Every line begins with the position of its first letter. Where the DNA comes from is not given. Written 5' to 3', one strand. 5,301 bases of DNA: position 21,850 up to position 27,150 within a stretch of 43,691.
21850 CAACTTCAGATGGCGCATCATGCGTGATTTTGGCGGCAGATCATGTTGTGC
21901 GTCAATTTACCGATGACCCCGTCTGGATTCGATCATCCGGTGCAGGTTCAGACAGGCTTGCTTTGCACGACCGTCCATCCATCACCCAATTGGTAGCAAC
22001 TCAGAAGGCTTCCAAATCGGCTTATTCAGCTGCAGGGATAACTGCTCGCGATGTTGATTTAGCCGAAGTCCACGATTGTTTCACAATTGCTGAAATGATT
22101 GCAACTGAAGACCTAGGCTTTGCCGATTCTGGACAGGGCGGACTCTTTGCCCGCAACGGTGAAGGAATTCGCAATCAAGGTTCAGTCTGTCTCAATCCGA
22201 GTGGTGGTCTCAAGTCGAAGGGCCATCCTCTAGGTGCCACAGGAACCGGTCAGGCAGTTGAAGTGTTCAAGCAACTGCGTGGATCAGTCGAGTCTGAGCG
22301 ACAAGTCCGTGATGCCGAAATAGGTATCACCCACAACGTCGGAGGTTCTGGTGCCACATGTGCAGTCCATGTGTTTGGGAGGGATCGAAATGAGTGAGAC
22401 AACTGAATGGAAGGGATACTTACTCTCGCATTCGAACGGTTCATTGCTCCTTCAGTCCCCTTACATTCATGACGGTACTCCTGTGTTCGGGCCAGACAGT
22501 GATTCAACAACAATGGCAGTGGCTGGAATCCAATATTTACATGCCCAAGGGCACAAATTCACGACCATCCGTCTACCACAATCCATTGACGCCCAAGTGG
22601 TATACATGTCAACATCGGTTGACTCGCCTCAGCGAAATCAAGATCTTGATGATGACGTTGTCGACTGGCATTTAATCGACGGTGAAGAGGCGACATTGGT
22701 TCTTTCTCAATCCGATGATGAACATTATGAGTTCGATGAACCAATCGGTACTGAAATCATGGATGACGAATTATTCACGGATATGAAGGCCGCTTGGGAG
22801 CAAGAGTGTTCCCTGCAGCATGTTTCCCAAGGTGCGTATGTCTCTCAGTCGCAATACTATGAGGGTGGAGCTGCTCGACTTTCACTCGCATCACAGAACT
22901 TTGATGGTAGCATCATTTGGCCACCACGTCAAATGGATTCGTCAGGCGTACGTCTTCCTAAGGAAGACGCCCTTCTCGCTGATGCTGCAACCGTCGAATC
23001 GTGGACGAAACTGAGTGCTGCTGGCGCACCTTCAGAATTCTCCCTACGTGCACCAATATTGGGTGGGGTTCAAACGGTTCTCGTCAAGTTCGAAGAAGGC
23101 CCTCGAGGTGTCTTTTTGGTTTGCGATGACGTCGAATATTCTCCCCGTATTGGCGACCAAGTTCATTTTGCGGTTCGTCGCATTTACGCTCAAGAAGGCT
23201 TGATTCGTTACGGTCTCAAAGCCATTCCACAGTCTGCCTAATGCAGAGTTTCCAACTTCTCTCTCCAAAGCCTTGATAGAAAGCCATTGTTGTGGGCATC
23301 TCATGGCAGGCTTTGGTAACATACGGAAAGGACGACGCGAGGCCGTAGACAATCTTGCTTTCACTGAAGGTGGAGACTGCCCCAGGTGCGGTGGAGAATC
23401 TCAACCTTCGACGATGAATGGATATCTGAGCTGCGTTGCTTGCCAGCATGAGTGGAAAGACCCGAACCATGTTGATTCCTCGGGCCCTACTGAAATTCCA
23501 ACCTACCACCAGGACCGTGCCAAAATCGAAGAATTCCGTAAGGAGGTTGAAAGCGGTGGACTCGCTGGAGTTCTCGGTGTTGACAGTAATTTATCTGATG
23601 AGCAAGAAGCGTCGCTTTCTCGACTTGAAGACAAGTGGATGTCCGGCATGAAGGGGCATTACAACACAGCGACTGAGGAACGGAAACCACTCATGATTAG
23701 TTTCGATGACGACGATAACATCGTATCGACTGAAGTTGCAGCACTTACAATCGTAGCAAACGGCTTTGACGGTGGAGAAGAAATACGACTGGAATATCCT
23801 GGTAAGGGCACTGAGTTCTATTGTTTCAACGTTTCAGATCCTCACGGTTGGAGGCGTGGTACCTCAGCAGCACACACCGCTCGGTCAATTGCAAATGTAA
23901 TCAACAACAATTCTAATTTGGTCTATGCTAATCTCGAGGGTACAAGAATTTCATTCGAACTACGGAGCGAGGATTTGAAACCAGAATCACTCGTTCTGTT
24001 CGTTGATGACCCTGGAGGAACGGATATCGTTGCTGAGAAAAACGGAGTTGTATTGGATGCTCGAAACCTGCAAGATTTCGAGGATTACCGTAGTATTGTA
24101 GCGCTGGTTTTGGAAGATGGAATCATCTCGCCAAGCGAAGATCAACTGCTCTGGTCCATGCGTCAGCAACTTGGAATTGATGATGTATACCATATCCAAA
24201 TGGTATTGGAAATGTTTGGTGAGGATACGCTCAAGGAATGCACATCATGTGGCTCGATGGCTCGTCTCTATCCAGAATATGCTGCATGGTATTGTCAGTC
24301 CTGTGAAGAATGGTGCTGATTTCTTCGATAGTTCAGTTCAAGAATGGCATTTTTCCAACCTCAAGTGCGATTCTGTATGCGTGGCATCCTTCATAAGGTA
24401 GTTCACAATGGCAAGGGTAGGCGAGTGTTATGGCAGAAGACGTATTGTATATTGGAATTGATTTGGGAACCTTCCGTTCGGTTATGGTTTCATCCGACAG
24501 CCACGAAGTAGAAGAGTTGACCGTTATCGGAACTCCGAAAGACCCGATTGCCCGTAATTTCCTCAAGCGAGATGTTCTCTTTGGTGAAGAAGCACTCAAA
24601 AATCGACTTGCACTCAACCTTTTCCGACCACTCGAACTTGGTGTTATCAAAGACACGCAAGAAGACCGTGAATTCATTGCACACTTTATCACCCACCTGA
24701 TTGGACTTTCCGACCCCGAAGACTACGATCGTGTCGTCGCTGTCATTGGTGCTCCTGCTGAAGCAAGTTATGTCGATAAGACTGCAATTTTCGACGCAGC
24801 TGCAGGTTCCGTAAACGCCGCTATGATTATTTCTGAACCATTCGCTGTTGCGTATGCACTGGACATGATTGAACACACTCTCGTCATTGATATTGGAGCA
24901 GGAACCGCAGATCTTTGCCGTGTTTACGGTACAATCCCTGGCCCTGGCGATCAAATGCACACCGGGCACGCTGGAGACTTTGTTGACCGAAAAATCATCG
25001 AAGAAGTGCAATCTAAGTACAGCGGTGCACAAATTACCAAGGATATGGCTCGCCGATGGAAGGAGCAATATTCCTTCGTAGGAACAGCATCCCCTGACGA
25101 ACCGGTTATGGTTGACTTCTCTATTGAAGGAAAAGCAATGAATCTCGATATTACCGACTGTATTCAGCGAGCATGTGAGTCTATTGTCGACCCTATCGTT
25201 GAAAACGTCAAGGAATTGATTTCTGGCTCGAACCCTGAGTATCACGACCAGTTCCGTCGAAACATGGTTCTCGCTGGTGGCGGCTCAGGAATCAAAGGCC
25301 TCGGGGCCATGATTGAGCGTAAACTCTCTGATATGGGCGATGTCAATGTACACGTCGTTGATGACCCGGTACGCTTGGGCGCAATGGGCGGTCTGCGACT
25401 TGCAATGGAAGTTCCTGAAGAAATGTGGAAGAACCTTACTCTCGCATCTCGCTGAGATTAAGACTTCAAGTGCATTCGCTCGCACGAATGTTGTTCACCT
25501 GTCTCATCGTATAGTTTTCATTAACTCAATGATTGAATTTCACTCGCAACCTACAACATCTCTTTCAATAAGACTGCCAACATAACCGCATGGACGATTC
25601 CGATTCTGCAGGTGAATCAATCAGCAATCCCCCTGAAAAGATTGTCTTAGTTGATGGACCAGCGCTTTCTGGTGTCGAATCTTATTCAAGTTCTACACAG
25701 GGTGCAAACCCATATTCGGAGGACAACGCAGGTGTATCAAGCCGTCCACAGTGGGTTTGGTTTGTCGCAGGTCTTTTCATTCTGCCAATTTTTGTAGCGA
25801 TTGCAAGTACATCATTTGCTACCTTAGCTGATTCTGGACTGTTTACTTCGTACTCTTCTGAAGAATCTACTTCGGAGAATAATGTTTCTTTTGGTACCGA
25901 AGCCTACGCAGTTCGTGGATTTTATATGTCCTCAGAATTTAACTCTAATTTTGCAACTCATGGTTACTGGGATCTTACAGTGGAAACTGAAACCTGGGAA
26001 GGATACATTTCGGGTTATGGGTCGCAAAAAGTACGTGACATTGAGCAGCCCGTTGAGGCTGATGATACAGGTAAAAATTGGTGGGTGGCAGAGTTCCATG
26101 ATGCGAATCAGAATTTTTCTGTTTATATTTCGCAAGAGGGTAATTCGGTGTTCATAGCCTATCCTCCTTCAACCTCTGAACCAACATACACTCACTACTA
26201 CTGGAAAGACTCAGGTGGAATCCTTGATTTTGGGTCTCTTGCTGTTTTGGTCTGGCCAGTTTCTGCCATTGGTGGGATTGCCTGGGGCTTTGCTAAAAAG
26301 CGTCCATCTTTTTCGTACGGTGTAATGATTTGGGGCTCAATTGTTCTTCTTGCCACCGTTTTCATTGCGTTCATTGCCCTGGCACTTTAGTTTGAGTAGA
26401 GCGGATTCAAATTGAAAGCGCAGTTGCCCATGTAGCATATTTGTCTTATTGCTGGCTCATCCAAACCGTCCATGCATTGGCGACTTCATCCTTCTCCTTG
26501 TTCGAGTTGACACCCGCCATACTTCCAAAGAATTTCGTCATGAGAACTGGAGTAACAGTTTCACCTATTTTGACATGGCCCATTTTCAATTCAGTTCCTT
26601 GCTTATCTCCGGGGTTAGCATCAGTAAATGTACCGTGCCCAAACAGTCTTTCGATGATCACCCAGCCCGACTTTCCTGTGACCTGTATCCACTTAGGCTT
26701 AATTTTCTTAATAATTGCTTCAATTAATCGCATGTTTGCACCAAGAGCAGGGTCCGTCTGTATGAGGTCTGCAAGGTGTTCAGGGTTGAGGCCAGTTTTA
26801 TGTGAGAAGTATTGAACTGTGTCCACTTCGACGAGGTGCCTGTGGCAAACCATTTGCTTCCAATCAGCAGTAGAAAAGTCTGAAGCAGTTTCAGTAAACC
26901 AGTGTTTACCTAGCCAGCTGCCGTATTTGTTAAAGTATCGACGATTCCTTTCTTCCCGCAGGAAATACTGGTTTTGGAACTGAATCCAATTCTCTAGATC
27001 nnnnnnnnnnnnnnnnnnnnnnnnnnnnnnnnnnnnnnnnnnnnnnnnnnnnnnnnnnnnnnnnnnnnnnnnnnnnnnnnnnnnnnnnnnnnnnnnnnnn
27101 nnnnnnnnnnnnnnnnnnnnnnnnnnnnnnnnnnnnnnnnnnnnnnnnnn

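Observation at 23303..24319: Double zinc-ribbon protein of unknown fold directly upstream of the actin homologue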

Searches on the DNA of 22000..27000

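Call 76: search_rna_families(source=window, start=22000, end=27000, threshold=gathering)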
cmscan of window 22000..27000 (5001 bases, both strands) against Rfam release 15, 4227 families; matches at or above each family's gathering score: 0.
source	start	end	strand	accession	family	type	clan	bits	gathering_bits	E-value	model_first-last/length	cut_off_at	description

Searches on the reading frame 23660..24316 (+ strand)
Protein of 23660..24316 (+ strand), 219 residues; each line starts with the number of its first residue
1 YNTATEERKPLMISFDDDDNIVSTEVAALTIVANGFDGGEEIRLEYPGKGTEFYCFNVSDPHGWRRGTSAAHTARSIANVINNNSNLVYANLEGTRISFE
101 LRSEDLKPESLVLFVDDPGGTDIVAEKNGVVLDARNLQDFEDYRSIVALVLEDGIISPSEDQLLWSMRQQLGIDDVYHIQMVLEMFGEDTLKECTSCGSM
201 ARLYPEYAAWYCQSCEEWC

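Call 49: predict_structure(alignment_id=A4)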
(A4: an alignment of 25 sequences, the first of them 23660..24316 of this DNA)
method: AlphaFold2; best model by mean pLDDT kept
length: 219 residues; sequences in the alignment: 25
mean_pLDDT: 80.8   pTM: 0.52
mean pLDDT of the five models: 80.8, 79.9, 79.4, 78.7, 77.9
residues with pLDDT >= 90: 72; 70-90: 112; 50-70: 13; < 50: 22
segments of 3 or more residues with pLDDT < 50: 1-21
pLDDT, mean of each block of 10 residues (from residue 1): 39 41 77 87 85 92 93 96 95 94 83 80 74 60 85 83 79 80 87 90 88 90
secondary structure, 60 per line:
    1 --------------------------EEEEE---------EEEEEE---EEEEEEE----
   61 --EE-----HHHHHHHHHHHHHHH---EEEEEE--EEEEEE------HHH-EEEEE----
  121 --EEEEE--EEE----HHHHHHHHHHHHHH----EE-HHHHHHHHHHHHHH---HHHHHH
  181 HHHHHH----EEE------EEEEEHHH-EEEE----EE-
elements in order: E27-31 E41-46 E50-56 H70-84 E88-93 E96-101 E112-116 E123-127 E130-132 H137-150 H158-171 H175-186 E191-193 E200-204 E209-212

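Call 52: fold_search(model_id=the predicted structure, library=pdb)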
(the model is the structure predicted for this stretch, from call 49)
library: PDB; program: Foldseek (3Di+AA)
matches with E <= 10: 724; with E <= 0.001: 2
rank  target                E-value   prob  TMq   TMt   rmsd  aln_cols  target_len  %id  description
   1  4nx9                  3.4e-04  0.99  0.31  0.25  16.6       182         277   14  Crystal structure of Pseudomonas aeruginosa flagellin FliC (released 2014-01-29)
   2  9cba                  9.4e-04  0.99  0.32  0.17  12.1       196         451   12  Bacteriophage PhiTE contracted tail (released 2025-04-16)
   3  9cc7_I                4.6e-03  0.94  0.28  0.16   9.4       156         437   17  Bacteriophage PhiTE extended connector complex (released 2025-04-16)
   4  7y1c_Y                1.8e-02  0.99  0.31  0.10   5.4       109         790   16  CryoEM structure of Klebsiella phage Kp9 tail complex applied with C6 symmetry (released 2023-06-14)
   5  9cb9_A                2.2e-02  0.99  0.28  0.14   4.1       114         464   12  Bacteriophage PhiTE extended tail (released 2025-04-16)
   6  9cuy_A                2.8e-02  0.84  0.29  0.15   8.6       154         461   13  Bacteriophage PhiTE extended baseplate (released 2025-04-16)
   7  8t9b_E                3.2e-02  0.35  0.17  0.17  11.3       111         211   11  Structure of the CK variant of Fab F1 (FabC-F1) in complex with the C-terminal FN3 domain of EphA2 (released 2024-05-01)
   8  9vvr_V                3.4e-02  0.93  0.31  0.11   6.7       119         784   12  Structure of the bacteriophage E1004 tail (released 2025-11-12)
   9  9vvr_d                3.6e-02  0.91  0.31  0.10   6.9       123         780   10  Structure of the bacteriophage E1004 tail (released 2025-11-12)
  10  8i4m_A                5.1e-02  0.77  0.24  0.08   8.3       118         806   10  Portal-tail complex structure of the Cyanophage P-SCSP1u (released 2023-11-01)
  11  8es4_E                5.5e-02  0.99  0.32  0.10   4.7       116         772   18  Focused reconstruction of HRP29 tail (released 2023-10-18)
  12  9o8q_J                6.2e-02  0.14  0.12  0.20  13.2       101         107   14  Cryo-EM structure of NI06063_d30_103 Fab in complex with influenza virus hemagglutinin from A/Hong Kong/485197/2014 (H (released 2026-02-04)
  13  9mt4_Q                1.1e-01  0.51  0.29  0.16   9.6       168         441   10  Connector structure of phage JohannRWettstein (Bas63) (released 2025-11-19)
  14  6iwy                  1.1e-01  0.85  0.28  0.18   4.3       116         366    9  Crystal structure of the flagellar cap protein FliD from Helicobacter pylori (released 2019-05-22)
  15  6vy2_L                1.1e-01  0.30  0.19  0.31  10.1       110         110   14  Cryo-EM structure of M1214_N1 Fab in complex with CH505 TF chimeric SOSIP.664 Env trimer (released 2020-05-06)
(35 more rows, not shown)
